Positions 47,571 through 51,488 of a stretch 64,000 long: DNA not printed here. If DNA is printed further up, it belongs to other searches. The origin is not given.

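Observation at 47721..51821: ASCH gene followed by a 1205-aa STAND NTPase with a nuclease-like head: candidate two-gene defence module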

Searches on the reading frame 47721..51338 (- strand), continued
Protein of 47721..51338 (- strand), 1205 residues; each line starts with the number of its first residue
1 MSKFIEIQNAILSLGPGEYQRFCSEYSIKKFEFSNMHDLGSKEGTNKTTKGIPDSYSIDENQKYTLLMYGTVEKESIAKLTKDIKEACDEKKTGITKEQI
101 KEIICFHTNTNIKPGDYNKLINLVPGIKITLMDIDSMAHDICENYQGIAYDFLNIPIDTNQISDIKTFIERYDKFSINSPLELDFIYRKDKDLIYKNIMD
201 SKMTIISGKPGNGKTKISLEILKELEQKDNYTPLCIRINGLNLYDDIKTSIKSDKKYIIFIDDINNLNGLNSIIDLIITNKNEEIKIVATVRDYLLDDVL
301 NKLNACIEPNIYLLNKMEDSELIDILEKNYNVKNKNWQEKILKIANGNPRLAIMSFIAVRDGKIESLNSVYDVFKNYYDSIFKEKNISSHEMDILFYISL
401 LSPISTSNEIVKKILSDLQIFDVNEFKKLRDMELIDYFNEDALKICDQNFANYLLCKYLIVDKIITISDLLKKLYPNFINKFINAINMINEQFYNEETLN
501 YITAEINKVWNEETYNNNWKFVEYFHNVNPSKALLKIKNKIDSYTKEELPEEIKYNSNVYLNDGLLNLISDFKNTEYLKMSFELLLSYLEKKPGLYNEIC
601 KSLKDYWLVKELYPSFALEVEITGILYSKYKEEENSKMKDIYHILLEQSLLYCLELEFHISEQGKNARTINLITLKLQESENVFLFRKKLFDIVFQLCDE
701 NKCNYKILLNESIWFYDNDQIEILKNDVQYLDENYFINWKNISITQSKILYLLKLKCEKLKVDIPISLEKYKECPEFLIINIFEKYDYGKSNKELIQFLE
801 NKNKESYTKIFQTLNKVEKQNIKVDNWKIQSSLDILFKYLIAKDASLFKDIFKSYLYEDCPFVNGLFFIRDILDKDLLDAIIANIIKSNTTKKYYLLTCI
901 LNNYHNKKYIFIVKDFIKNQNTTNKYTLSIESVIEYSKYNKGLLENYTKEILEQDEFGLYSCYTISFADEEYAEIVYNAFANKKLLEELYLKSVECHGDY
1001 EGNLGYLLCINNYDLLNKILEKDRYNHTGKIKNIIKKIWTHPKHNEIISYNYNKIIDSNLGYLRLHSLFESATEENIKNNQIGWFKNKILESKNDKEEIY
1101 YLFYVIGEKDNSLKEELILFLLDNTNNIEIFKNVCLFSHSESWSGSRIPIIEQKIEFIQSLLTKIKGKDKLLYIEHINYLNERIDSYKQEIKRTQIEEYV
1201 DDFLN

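Call 30: search_protein_families(library=pfam, alignment_id=A3, max_evalue=0.001)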
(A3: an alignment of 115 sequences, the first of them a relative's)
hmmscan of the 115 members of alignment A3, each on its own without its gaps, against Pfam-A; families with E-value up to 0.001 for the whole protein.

A. member 1, L001:4835-5551:- (239 aa): 6 families
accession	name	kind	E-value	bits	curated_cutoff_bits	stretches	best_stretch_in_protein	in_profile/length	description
PF07553.16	Lipoprotein_Ltp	-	1.1e-52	176.3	23.2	2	190-237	1-48/48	Host cell surface-exposed lipoprotein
PF03793.24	PASTA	-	4.5e-07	30.2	23.2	1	72-133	1-63/64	PASTA domain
PF13240.11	Zn_Ribbon_1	-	5.4e-05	23.3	25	1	7-25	2-20/23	zinc-ribbon domain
PF13248.11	Zn_ribbon_3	-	0.00011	21.9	27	1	4-27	2-25/26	zinc-ribbon domain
PF12698.13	ABC2_membrane_3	-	0.00051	19.7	31.6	1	37-192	2-149/347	ABC-2 family transporter protein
PF12773.13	DZR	-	0.00073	20.1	27.3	0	4-25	24-45/45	Double zinc ribbon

B. families by the number of members that match (of 115 scanned): 114 families (the first 25 are shown)
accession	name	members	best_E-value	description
PF01381.28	HTH_3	6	9.6e-16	Helix-turn-helix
PF04851.21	ResIII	5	4.5e-38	Type III restriction enzyme, res subunit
PF08463.15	EcoEI_R_C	5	7.6e-22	EcoEI R protein C-terminal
PF00270.35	DEAD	5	2.4e-10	DEAD/DEAH box helicase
PF18766.7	SWI2_SNF2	4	6.5e-19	SWI2/SNF2 ATPase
PF12844.13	HTH_19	4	2.9e-11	Helix-turn-helix domain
PF00271.37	Helicase_C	4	3.3e-07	Helicase conserved C-terminal domain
PF13443.12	HTH_26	4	3e-06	Cro/C1-type HTH DNA-binding domain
PF13248.11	Zn_ribbon_3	4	1.9e-05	zinc-ribbon domain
PF13240.11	Zn_Ribbon_1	4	2.4e-05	zinc-ribbon domain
PF00145.23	DNA_methylase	3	1.3e-100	C-5 cytosine-specific DNA methylase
PF01638.23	HxlR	3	3.6e-30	HxlR-like helix-turn-helix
PF04326.19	SLFN_AlbA_2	3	3.6e-19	Schlafen, AlbA_2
PF20721.2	C19orf12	3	0.00036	C19orf12-like protein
PF02384.22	N6_Mtase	2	1e-114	N-6 DNA Methylase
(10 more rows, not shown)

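Call 46: search_solved_structures(query=A1, max_evalue=0.01)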
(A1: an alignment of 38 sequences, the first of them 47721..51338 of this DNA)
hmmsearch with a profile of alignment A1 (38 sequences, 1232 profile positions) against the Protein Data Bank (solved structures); distinct sequences matched with E-value up to 0.01: 5.
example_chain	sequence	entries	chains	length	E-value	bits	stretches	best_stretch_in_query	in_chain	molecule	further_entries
4b3f_X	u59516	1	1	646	0.001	20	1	191-239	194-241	DNA-BINDING PROTEIN SMUBP-2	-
4b3g_A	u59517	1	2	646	0.001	20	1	191-239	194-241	DNA-BINDING PROTEIN SMUBP-2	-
9g44_A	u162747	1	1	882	0.003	18.5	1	187-225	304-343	DEAD-like helicases-like protein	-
5mzn_A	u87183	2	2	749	0.0069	17.3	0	184-231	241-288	Helicase SEN1,Helicase SEN1 | Helicase SEN1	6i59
9esh_z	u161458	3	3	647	0.0071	17.2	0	165-216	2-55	Putative pre-mRNA-splicing factor ATP-dependent RNA helicase C20H4.09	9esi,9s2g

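Call 61: find_encoding_contigs(protein=P0004, flank=5000, max_places=4)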
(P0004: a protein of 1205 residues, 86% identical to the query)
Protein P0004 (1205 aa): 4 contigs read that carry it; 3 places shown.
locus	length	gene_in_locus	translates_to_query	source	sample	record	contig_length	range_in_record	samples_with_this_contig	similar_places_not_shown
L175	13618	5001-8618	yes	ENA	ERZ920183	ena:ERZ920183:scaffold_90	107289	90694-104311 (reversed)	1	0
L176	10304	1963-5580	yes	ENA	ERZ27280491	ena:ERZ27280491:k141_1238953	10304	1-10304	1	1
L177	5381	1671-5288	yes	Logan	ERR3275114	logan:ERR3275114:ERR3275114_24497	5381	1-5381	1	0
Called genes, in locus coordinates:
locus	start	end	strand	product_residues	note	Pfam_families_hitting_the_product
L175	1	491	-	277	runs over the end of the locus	PF10920:DUF2705 (weak)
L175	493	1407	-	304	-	PF00005:ABC_tran, PF13304:AAA_21 (weak)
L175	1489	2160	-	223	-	PF00072:Response_reg, PF00486:Trans_reg_C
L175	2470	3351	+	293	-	PF04383:KilA-N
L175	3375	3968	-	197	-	-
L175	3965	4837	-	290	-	PF18936:DUF5684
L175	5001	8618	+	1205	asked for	PF20720:nSTAND3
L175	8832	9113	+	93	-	-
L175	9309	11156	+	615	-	PF00239:Resolvase, PF07508:Recombinase, PF13408:Zn_ribbon_recom (faint)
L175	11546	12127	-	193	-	-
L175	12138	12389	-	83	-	-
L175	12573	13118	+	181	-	PF14470:bPH_3 (weak), PF09851:SHOCT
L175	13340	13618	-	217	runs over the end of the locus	-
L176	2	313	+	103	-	?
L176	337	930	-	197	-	-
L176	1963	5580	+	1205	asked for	PF20720:nSTAND3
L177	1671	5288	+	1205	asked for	PF20720:nSTAND3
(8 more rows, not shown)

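Call 62: find_encoding_contigs(protein=P0005, flank=5000, max_places=3)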
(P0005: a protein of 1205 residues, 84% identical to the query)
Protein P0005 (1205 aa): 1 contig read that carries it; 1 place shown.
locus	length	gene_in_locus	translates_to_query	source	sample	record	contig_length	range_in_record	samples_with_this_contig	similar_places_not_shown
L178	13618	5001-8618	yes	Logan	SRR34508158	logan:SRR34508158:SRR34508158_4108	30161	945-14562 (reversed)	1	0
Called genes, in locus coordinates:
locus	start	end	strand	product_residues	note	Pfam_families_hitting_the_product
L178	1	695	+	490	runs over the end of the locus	PF13328:HD_4, PF01966:HD, PF04607:RelA_SpoT, PF02824:TGS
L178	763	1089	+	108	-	PF01520:Amidase_3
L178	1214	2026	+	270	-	-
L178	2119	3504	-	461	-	PF02976:MutH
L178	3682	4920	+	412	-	PF00145:DNA_methylase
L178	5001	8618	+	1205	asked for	PF20720:nSTAND3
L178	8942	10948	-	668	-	PF04851:ResIII, PF00176:SNF2-rel_dom, PF00271:Helicase_C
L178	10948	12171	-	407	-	-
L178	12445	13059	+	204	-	-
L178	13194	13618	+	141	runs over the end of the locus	PF13730:HTH_36 (weak)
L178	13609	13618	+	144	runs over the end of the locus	-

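Call 63: find_encoding_contigs(protein=P0001, flank=5000, max_places=6)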
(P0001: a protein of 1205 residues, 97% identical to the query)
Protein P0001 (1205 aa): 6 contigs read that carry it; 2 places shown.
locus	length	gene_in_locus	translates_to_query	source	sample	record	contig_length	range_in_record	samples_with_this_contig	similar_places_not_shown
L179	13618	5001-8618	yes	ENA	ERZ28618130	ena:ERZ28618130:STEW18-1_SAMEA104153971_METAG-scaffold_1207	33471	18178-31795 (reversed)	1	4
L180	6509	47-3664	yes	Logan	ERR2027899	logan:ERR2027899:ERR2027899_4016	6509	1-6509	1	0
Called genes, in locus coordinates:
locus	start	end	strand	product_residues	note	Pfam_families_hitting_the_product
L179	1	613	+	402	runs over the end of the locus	PF07508:Recombinase, PF13408:Zn_ribbon_recom (faint)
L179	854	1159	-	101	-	-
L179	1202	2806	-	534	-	PF01636:APH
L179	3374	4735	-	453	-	PF13551:HTH_29 (faint)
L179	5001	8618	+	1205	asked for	PF20720:nSTAND3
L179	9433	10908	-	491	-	-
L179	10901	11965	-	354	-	PF00145:DNA_methylase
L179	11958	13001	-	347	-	PF00145:DNA_methylase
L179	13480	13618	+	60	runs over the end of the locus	-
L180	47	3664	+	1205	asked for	PF20720:nSTAND3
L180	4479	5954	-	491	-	-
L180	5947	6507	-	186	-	?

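Call 85: search_dna_similar(query=window:47721-51338:-, collection=plasmids, mode=protein, max_rows=12)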
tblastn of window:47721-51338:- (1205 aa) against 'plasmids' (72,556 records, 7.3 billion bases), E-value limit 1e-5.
Records with a match: 14; places in all: 16; records where one place covers at least 80% of the query: 0.
Best place of each record, by identity: <60% 14.
By first word of the organism name: Leptospira 13; Bacillus 1.
By predicted mobility (MOB-suite, as given by PLSDB): non-mobilizable 14.
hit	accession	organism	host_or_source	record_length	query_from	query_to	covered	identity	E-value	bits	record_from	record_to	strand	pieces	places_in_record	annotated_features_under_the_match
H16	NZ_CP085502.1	Bacillus cereus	black pepper plant,cell culture,root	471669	1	603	50%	29.3%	6e-58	228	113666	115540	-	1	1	ATP-binding protein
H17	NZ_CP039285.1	Leptospira interrogans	Homo sapiens,blood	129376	1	605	50%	28.8%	2e-48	197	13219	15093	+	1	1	hypothetical protein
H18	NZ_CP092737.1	Leptospira interrogans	Homo sapiens,blood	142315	1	605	50%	28.8%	2e-48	197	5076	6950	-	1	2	hypothetical protein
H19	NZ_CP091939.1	Leptospira noguchii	Bos taurus,Cell culture,urine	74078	1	644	53%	26.9%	5e-47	193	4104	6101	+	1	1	hypothetical protein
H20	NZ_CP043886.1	Leptospira interrogans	Homo sapiens,cell culture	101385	1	605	50%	28.4%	4e-47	193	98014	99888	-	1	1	hypothetical protein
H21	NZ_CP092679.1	Leptospira interrogans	Homo sapiens,blood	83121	1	605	50%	28.2%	2e-47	194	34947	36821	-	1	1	hypothetical protein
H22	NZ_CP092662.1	Leptospira interrogans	Homo sapiens,blood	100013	1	605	50%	28.2%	2e-47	194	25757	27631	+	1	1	hypothetical protein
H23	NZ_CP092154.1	Leptospira interrogans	Homo sapiens,blood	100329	1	605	50%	28.2%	2e-47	194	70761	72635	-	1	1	hypothetical protein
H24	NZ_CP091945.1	Leptospira noguchii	Bos taurus,Cell culture,urine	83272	1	605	50%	27.7%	2e-48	197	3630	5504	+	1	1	hypothetical protein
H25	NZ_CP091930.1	Leptospira noguchii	Bos taurus,Cell culture,urine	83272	1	605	50%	27.7%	2e-48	197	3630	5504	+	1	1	hypothetical protein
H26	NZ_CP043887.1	Leptospira interrogans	Homo sapiens,cell culture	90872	7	605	50%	27.8%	7e-45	186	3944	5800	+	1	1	hypothetical protein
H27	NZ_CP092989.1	Leptospira interrogans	Homo sapiens,blood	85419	78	605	44%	28.5%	7e-41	173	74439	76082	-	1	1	hypothetical protein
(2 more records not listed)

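Call 88: search_protein_families(library=padloc, alignment_id=A3, max_evalue=0.00001)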
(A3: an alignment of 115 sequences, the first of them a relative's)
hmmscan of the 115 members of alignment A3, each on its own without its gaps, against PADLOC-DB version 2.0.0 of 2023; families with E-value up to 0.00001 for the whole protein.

A. member 1, L001:4835-5551:- (239 aa): 2 families
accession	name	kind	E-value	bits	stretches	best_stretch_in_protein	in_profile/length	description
PDLC04060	PD-T4-6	-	4.3e-10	37.1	1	39-156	344-472/486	-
PDLC04040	PD-T4-6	-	3.3e-06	24.1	1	34-148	319-431/547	-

B. families by the number of members that match (of 115 scanned): 469 families (the first 25 are shown)
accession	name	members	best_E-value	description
PDLC03047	REase_I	5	3e-157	Type I restriction enzyme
PDLC03042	REase_I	4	3.1e-40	Type I restriction enzyme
PDLC03279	MTase_II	4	4.5e-38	Type II methyltransferase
PDLC02926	HTH_VI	4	2.9e-10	-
PDLC03329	MTase_II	3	1.3e-148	Type II methyltransferase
PDLC03378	MTase_II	3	1.9e-120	Type II methyltransferase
PDLC00027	DruM2|DruM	3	8.9e-104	DNA cytosine methylase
PDLC03272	MTase_II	3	3.7e-88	Type II methyltransferase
PDLC00031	DruM2|DruM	3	6.1e-77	DNA cytosine methylase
PDLC03234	MTase_II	3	1.1e-75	Type II methyltransferase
PDLC02650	DrmMII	3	1.5e-75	DrmMII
PDLC03326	MTase_II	3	5.7e-69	Type II methyltransferase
PDLC00033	DruM2|DruM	3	1.4e-68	DNA cytosine methylase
PDLC00026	DruM2|DruM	3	5e-67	DNA cytosine methylase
PDLC03307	MTase_II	3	6.3e-57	Type II methyltransferase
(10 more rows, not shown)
